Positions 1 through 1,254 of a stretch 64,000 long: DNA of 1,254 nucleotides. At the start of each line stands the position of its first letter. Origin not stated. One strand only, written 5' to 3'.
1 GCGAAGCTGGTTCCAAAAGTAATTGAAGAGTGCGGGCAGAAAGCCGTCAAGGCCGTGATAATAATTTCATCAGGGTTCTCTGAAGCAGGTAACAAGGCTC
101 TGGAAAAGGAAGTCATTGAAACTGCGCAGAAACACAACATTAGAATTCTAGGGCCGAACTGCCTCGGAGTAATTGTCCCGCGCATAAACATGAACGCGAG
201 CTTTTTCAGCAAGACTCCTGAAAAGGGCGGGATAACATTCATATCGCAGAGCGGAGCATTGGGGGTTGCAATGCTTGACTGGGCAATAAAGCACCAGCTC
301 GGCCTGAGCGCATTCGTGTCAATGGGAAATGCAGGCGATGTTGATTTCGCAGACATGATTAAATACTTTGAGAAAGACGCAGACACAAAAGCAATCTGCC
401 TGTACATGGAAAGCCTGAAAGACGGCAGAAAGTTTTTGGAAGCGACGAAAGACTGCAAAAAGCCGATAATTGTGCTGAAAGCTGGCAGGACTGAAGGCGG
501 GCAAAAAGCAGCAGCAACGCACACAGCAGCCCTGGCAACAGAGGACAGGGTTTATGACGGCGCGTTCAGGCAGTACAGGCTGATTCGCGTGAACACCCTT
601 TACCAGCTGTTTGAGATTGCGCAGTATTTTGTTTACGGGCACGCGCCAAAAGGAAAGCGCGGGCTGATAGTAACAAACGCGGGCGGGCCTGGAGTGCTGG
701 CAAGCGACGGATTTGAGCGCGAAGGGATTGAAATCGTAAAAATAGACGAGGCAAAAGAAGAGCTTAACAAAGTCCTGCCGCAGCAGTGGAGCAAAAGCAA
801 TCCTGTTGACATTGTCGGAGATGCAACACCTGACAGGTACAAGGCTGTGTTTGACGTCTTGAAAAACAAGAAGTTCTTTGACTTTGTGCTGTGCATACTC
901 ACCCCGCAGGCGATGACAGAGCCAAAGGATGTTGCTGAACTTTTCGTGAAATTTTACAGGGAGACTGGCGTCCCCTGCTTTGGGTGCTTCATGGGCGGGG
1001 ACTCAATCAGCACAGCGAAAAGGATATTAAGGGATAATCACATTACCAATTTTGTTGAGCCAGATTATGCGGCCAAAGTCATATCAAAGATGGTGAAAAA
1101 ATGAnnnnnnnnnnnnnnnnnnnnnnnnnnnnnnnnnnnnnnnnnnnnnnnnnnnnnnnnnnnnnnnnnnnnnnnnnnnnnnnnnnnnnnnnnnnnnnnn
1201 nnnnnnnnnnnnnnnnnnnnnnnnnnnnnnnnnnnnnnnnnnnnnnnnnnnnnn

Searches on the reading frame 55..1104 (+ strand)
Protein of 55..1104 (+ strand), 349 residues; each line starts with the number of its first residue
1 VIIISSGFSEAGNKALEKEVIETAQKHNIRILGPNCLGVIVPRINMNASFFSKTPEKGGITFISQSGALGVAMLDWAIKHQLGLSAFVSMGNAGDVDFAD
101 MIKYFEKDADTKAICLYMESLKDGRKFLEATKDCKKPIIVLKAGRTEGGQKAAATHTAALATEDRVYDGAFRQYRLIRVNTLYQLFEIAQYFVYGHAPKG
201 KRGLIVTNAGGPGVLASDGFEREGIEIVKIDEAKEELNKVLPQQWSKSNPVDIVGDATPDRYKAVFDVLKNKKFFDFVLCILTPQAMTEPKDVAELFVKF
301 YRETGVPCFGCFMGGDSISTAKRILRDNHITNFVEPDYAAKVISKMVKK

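Call 59: search_protein_families(library=pfam, proteins=[window:55-1104:+], max_evalue=0.001)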
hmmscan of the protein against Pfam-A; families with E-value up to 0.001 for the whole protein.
window:55-1104:+ (349 aa): 2 families
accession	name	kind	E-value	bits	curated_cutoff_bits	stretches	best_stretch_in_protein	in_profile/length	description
PF13607.11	Succ_CoA_lig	-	3.9e-52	176.1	27.4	1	57-192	1-138/138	Succinyl-CoA ligase like flavodoxin domain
PF19045.5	Ligase_CoA_2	-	1.3e-07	32.2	23.7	1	204-300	2-99/162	Ligase-CoA domain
